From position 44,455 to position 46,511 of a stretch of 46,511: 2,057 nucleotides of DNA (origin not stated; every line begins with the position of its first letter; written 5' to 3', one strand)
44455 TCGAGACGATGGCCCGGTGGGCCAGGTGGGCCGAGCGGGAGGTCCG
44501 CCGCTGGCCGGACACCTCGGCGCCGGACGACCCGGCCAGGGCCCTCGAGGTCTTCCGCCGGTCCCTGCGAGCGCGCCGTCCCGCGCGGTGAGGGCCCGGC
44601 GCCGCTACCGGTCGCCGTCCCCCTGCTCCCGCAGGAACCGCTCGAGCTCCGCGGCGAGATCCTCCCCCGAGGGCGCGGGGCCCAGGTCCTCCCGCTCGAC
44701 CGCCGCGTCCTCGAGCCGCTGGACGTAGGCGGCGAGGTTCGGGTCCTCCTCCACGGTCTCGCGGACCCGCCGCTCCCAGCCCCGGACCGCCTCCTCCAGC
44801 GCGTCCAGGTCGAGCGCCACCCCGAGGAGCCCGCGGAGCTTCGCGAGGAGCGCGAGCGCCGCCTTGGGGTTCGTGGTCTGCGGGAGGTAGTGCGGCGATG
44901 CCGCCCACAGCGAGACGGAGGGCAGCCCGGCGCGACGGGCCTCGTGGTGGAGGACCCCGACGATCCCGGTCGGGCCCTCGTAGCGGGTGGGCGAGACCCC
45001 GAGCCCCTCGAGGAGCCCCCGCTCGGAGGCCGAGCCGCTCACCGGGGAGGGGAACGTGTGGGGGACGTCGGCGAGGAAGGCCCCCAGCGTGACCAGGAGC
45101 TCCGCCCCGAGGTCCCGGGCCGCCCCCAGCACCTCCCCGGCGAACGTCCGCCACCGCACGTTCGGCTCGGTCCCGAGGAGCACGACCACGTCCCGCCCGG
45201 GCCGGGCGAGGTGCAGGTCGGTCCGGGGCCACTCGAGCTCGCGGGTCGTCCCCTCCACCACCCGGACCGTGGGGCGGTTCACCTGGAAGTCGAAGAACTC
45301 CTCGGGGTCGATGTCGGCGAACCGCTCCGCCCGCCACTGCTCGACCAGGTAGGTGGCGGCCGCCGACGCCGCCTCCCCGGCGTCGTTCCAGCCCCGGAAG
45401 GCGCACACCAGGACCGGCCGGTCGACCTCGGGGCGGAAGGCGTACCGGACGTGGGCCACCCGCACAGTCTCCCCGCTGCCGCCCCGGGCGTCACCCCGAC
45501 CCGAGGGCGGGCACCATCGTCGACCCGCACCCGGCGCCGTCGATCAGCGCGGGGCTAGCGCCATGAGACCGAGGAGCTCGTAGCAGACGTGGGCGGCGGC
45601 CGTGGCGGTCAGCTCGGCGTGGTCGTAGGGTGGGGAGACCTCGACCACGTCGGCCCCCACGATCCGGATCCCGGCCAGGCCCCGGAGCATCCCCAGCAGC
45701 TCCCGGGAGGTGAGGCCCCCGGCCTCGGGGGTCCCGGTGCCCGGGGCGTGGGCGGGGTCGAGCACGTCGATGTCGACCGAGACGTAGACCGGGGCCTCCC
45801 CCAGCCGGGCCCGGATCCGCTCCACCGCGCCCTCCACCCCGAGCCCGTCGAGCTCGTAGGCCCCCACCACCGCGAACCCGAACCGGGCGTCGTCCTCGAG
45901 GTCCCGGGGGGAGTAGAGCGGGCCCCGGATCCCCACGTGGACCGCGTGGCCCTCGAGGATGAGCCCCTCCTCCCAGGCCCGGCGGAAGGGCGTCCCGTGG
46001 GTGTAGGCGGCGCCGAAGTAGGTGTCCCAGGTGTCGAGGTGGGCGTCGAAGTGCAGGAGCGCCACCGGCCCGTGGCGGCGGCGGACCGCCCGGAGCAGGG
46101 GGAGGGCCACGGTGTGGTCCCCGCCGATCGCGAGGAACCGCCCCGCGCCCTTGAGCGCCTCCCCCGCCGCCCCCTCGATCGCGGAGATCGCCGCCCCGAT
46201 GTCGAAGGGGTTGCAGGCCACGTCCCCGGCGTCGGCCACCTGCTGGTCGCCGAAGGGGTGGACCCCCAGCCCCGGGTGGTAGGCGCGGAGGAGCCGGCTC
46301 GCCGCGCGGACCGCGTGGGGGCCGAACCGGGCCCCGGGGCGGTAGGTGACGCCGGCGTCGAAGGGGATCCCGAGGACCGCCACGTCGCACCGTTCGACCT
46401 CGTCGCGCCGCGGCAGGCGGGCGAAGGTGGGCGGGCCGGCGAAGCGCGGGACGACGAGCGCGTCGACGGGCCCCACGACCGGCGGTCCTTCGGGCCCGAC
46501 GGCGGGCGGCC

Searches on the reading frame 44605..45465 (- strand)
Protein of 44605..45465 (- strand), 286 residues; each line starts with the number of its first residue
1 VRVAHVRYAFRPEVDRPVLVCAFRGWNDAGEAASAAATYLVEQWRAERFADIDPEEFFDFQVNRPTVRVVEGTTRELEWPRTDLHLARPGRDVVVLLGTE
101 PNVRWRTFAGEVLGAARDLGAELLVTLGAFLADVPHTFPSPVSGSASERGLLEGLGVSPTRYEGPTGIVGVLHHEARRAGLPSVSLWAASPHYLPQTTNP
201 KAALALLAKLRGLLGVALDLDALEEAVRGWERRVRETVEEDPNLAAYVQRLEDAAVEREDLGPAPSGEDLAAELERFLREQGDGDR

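Call 45: find_homologous_proteins(query=window:44605-45465:-, max_evalue=1e-20)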
Query window:44605-45465:- (286 aa): 7998 proteins with E <= 1e-20 among 8000 candidates; the best 120 are listed.
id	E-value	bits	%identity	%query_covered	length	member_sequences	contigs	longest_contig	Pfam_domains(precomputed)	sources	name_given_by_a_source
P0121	2.1e-177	607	96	99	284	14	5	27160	PF09754.16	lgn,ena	-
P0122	2.0e-166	571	89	99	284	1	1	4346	PF09754.16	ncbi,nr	ncbi:MAG TPA: PAC2 family protein [Actinomycetota bacterium]|nr:PAC2 family protein [Actinomycetota 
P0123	1.9e-146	505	80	99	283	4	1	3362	PF09754.16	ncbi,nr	ncbi:MAG TPA: PAC2 family protein [Actinomycetota bacterium]|nr:PAC2 family protein [Actinomycetota 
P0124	1.5e-119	417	68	98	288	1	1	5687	PF09754.16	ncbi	-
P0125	4.3e-112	393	65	99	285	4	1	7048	PF09754.16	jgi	-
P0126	6.2e-111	389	65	98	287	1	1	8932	PF09754.16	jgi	jgi:proteasome assembly chaperone (PAC2) family protein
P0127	9.9e-111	388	63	99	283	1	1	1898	PF09754.16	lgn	-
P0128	3.8e-110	386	64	98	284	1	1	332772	PF09754.16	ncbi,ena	-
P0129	1.6e-109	384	61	99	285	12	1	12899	PF09754.16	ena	-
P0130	7.1e-109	382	65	99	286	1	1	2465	PF09754.16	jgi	jgi:proteasome assembly chaperone (PAC2) family protein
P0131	1.7e-108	381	60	98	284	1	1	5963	PF09754.16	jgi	jgi:predicted ATP-grasp superfamily ATP-dependent carboligase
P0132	2.1e-108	380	63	98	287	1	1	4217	PF09754.16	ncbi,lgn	ncbi:MAG: PAC2 family protein [Candidatus Velamenicoccus archaeovorus]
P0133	6.3e-108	379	64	98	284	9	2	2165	PF09754.16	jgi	jgi:proteasome assembly chaperone (PAC2) family protein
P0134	6.4e-108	379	62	99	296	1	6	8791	PF09754.16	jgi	jgi:proteasome assembly chaperone (PAC2) family protein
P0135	1.2e-107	378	63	99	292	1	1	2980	PF09754.16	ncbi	-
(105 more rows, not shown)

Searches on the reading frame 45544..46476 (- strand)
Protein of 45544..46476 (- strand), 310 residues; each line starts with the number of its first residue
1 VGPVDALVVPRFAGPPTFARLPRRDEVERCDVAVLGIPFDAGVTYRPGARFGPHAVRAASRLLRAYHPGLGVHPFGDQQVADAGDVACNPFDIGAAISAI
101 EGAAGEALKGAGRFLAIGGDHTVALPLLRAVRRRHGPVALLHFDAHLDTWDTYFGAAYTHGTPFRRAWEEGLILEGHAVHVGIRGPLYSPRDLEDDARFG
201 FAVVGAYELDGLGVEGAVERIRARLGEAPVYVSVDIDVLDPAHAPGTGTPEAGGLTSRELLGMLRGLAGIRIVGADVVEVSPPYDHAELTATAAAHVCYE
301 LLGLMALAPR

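Call 78: search_protein_families(library=pfam, proteins=[window:45544-46476:-], max_evalue=0.0001)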
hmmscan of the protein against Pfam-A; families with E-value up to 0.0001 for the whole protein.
window:45544-46476:- (310 aa): 1 family
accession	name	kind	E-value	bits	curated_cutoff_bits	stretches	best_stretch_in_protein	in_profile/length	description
PF00491.26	Arginase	-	3e-94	316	22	1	31-302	2-279/280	Arginase family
